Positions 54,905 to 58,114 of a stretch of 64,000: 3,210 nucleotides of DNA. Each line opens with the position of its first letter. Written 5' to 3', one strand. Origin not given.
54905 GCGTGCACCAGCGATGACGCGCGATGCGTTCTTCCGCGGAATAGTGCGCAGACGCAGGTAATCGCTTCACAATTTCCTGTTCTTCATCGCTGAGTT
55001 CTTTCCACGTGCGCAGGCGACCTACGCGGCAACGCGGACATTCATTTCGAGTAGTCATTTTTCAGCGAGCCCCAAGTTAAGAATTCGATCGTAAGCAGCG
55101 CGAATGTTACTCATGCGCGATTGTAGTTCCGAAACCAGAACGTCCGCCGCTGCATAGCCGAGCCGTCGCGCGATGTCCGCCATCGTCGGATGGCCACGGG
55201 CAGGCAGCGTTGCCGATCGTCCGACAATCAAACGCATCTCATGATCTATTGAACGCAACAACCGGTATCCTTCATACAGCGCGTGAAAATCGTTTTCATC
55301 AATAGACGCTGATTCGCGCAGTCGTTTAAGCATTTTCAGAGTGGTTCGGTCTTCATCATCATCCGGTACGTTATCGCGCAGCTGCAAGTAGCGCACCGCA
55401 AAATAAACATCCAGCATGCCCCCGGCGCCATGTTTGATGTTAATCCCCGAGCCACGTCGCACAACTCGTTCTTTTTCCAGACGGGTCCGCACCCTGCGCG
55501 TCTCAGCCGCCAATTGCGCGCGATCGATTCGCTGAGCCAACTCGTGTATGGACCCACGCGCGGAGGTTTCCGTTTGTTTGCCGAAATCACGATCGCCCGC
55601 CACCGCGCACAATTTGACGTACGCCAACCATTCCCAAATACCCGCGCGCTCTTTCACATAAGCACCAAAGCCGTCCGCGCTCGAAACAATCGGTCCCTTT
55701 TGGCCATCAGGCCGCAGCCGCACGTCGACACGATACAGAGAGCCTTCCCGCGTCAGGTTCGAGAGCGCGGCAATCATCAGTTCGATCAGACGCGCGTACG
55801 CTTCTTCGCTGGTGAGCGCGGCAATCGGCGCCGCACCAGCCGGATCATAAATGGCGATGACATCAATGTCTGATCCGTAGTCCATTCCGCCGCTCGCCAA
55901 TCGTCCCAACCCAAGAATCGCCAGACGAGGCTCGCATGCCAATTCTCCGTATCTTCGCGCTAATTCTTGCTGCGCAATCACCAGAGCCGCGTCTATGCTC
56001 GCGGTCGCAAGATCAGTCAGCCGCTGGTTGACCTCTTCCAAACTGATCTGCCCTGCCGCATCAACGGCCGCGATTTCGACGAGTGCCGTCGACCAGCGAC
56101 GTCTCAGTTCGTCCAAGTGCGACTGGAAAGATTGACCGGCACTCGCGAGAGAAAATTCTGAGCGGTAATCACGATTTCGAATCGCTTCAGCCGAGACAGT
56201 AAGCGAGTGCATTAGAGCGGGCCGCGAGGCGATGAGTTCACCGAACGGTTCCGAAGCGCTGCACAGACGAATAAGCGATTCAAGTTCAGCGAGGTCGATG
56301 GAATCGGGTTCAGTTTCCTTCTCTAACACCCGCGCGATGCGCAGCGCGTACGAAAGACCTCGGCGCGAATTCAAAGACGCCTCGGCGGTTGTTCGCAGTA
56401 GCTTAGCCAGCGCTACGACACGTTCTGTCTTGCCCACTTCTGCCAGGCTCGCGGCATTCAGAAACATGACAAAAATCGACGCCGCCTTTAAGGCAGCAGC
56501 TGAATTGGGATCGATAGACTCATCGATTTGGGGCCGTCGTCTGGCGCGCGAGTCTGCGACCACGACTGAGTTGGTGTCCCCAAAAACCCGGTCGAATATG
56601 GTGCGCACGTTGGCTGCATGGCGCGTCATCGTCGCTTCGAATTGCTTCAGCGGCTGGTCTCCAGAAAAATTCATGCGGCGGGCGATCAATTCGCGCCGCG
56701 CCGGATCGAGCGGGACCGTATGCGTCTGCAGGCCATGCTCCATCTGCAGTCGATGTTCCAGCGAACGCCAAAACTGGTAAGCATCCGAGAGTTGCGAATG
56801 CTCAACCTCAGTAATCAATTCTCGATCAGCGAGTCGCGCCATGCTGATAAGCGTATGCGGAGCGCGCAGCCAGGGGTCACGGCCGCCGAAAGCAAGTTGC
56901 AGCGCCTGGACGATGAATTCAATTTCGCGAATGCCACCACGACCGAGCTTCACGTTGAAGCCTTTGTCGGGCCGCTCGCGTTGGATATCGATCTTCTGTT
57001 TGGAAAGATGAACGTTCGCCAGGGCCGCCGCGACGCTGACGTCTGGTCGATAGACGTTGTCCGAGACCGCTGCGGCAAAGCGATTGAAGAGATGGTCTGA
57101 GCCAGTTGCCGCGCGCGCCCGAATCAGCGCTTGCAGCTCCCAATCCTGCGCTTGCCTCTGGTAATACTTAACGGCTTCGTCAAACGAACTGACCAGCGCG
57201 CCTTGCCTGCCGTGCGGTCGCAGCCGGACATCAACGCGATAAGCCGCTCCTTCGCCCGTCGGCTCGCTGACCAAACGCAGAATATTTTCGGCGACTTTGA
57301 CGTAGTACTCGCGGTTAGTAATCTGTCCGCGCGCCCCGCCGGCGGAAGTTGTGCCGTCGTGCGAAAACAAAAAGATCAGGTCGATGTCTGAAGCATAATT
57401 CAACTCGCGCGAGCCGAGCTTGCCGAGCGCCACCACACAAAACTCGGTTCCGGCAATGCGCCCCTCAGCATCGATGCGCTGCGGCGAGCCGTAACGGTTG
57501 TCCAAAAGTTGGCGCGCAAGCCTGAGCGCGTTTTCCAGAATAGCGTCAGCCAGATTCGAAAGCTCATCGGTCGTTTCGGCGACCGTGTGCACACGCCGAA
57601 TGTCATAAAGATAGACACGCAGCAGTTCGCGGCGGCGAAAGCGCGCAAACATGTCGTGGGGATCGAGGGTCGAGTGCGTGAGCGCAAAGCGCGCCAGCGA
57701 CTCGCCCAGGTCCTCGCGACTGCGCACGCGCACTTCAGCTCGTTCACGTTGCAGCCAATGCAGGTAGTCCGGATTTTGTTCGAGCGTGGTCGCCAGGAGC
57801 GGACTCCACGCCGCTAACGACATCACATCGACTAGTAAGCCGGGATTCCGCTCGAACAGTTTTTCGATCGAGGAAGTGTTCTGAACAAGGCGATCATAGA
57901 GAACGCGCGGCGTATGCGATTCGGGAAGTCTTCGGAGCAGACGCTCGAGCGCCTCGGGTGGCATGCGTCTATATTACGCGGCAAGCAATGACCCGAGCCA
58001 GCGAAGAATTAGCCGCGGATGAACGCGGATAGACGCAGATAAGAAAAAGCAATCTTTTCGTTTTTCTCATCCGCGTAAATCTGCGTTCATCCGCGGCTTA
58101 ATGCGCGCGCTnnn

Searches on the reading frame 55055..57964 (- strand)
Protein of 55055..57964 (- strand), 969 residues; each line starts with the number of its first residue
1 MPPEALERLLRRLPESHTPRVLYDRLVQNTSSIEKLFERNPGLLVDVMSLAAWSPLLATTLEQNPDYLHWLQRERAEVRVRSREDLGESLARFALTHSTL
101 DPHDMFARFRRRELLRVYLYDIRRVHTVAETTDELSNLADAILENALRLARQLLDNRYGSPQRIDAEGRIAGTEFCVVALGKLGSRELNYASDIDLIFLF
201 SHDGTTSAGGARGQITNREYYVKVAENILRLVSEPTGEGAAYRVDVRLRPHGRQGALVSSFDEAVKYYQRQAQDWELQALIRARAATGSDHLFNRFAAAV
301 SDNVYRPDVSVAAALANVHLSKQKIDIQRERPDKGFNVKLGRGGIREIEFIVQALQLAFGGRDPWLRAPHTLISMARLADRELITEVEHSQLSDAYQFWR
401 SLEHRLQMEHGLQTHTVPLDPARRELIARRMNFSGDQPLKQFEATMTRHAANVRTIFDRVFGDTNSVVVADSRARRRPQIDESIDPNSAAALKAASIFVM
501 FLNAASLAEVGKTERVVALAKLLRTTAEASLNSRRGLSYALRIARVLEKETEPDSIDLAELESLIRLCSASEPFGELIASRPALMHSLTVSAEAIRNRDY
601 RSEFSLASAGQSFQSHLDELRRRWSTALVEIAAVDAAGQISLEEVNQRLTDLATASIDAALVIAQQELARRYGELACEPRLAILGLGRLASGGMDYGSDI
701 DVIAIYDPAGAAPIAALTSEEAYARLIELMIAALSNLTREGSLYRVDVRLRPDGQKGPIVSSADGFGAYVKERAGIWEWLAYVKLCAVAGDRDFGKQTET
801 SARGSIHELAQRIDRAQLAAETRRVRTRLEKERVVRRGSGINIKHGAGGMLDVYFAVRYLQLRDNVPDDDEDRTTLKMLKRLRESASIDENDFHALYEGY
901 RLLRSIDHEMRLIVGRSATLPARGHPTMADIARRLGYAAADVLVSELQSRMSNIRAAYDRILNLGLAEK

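Call 71: search_protein_families(library=pfam, proteins=[window:55055-57964:-], max_evalue=0.00001)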
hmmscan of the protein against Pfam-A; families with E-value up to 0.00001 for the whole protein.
window:55055-57964:- (969 aa): 2 families
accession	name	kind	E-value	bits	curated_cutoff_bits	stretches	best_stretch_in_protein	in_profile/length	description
PF03710.21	GlnE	-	2.8e-103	345.2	24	2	46-296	3-249/252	Glutamate-ammonia ligase adenylyltransferase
PF08335.16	GlnD_UR_UTase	-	2.4e-42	144.7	21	2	322-461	4-141/141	GlnD PII-uridylyltransferase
